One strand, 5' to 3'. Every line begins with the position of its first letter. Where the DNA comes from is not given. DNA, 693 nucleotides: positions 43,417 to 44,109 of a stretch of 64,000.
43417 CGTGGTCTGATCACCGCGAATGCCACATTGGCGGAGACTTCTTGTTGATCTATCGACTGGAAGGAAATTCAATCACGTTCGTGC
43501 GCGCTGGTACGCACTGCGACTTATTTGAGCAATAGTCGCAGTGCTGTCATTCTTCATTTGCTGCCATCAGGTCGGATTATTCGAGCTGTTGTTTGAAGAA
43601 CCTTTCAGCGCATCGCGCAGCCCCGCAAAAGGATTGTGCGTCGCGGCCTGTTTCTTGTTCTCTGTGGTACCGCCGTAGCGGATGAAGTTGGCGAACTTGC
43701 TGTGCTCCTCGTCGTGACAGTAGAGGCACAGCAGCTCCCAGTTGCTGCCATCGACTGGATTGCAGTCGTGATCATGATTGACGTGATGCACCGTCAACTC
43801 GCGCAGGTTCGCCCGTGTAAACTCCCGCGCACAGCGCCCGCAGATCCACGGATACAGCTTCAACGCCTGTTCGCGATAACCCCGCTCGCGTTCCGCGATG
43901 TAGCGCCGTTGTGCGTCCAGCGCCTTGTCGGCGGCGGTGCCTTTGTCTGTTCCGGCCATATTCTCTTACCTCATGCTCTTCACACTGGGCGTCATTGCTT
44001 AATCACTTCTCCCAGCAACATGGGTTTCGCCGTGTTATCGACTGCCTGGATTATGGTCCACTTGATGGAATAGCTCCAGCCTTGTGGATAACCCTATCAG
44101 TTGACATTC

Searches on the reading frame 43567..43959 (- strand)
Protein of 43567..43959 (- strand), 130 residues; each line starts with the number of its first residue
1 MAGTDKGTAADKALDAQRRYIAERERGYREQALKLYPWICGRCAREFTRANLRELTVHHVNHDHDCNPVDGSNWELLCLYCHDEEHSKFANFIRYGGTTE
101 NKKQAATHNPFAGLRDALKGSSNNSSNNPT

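Call 7: search_protein_families(library=pfam, proteins=[window:43567-43959:-], max_evalue=0.01)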
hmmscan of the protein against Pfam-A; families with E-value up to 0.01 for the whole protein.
window:43567-43959:- (130 aa): 1 family
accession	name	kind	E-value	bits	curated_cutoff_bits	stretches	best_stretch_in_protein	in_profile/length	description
PF01844.29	HNH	-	1.5e-09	38.3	21.4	1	40-88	1-47/47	HNH endonuclease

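Call 36: search_protein_families(library=phrogs, proteins=[window:43567-43959:-], max_evalue=0.01)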
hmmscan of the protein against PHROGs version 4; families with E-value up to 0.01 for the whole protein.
window:43567-43959:- (130 aa): 8 families
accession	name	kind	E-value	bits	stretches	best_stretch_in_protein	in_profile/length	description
phrog_119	-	DNA, RNA and nucleotide metabolism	2.7e-08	34.1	1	22-104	188-275/443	HNH endonuclease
phrog_589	-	DNA, RNA and nucleotide metabolism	2.9e-08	34.7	1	14-106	68-159/179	HNH endonuclease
phrog_25862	-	DNA, RNA and nucleotide metabolism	3.4e-08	35.1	1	39-92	91-142/149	HNH endonuclease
phrog_144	-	DNA, RNA and nucleotide metabolism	4.3e-08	34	1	16-93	63-140/175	HNH endonuclease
phrog_333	-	DNA, RNA and nucleotide metabolism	9e-06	26.9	1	16-84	13-77/138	HNH endonuclease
phrog_5956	-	DNA, RNA and nucleotide metabolism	3e-05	24.7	1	17-90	39-112/138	HNH endonuclease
phrog_2323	-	DNA, RNA and nucleotide metabolism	0.0051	17.8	1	15-91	14-89/113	HNH endonuclease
phrog_8048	-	DNA, RNA and nucleotide metabolism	0.0052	17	1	38-87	180-227/273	HNH endonuclease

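Call 65: search_protein_families(library=ncbifam, proteins=[window:43567-43959:-], max_evalue=0.001)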
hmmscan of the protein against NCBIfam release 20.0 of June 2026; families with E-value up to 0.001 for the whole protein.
window:43567-43959:- (130 aa): 1 family
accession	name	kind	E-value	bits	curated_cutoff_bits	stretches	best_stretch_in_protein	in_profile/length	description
NF008448.1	PRK11295.1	equivalog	1e-50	170.6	87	1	17-119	4-112/113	YajD family HNH nuclease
